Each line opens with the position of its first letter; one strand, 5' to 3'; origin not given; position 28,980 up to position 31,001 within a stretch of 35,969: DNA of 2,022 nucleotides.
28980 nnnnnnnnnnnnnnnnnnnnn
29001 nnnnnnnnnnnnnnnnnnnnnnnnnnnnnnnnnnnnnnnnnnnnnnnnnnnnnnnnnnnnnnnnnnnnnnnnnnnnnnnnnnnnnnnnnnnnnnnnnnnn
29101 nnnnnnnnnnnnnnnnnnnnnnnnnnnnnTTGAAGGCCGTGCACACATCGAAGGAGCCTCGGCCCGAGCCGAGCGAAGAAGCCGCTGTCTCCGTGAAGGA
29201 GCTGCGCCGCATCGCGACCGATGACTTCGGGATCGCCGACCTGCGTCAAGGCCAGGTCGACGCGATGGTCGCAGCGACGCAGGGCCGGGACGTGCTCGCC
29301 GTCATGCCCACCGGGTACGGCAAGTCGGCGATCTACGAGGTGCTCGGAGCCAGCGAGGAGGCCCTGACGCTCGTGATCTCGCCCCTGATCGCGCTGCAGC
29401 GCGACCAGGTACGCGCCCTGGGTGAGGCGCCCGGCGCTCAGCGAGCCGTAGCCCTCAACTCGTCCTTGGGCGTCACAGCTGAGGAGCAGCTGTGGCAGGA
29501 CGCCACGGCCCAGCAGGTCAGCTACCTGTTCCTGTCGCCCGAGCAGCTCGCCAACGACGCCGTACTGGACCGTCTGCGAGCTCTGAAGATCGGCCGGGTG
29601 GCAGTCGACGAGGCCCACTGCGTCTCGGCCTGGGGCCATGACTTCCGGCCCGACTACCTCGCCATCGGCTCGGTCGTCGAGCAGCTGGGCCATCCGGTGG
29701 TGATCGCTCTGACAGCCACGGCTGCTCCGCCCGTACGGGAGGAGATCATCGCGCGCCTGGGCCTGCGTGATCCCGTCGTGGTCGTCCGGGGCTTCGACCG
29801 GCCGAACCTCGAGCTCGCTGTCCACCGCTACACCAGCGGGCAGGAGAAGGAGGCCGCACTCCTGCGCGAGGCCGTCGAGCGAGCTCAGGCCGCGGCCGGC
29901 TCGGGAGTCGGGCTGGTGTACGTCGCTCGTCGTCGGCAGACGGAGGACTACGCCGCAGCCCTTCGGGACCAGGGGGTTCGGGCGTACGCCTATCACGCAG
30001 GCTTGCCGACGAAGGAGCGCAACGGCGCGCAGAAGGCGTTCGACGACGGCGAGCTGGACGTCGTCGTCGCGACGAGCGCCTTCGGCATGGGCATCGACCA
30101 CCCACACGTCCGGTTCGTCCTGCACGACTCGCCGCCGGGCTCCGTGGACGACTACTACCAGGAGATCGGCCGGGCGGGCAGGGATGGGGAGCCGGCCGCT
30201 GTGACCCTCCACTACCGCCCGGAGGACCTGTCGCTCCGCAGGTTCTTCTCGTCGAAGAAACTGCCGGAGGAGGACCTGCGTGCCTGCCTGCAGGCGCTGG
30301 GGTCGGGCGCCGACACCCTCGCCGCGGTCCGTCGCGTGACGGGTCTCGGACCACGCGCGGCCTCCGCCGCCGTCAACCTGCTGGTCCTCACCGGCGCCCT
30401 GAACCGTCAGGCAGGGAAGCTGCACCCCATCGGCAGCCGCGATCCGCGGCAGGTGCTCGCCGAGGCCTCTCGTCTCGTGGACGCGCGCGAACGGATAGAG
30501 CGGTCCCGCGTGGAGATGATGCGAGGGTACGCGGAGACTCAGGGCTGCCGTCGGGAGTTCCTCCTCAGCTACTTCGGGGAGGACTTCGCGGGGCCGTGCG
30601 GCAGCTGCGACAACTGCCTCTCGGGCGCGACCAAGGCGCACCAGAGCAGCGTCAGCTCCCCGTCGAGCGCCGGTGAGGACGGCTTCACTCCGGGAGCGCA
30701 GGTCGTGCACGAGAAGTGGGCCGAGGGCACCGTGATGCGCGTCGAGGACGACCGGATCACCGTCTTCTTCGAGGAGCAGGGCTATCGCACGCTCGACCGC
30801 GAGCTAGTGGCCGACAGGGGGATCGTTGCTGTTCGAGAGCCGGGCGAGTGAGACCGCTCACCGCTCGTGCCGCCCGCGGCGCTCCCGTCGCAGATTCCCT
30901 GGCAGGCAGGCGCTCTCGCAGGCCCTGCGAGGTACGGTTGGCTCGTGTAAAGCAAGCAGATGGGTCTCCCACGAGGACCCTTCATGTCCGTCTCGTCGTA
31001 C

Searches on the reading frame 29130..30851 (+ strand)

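Call 10: search_protein_families(library=ncbifam, proteins=[window:29130-30851:+], max_evalue=0.01)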
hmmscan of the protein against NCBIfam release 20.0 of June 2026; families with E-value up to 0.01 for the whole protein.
window:29130-30851:+ (573 aa): 31 families (the best 25 are shown)
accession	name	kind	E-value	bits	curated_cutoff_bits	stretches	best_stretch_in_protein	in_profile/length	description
TIGR01389.1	recQ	equivalog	5.5e-119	398.3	640.2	2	27-384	3-350/591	DNA helicase RecQ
NF008279.0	PRK11057.1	equivalog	5e-103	345.6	1015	2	24-397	12-378/608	ATP-dependent DNA helicase RecQ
TIGR00614.1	recQ_fam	subfamily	1.3e-102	344.1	219.8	2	31-371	5-339/470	RecQ family ATP-dependent DNA helicase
NF041063.1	DpdF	equivalog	6.9e-62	210.1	550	1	43-377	149-497/813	protein DpdF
TIGR03817.1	DECH_helic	hypoth_equivalog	1.3e-16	60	874.1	1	27-364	26-385/742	helicase/secretion neighborhood putative DEAH-box helicase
TIGR04121.1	DEXH_lig_assoc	equivalog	8.6e-15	53.5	850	1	41-351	17-345/804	ligase-associated DNA damage response DEXH box helicase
NF008394.0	PRK11192.1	equivalog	1.2e-14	54.1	507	1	239-354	232-343/441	ATP-dependent RNA helicase SrmB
NF053636.1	DDHlcsCsdAPsy1082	equivalog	3.4e-13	48.9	890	1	262-355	247-340/512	DEAD/DEAH box helicase CsdA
NF053631.1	RNA_helic_CshA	equivalog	4.2e-11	42.4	646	1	29-360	13-340/434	degradosome RNA helicase CshA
NF053711.1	RNA_heli_RhlE1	exception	8.9e-11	41.2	750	1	261-355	247-341/434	RNA helicase RhlE1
NF010338.0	PRK13767.1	equivalog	2.6e-10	39.2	849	1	262-351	289-384/877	ATP-dependent helicase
NF008744.0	PRK11776.1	equivalog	2.9e-10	39.3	524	1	32-365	21-350/460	ATP-dependent RNA helicase DbpA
NF010337.0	PRK13766.1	equivalog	3.2e-09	35.5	610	2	42-197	21-172/781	Hef nuclease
NF002340.1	PRK01297.1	equivalog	8e-09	34.8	564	1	228-366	223-356/372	ATP-dependent RNA helicase RhlB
NF003419.0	PRK04837.1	equivalog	3.6e-08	32.5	588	1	262-355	260-353/424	ATP-dependent RNA helicase RhlB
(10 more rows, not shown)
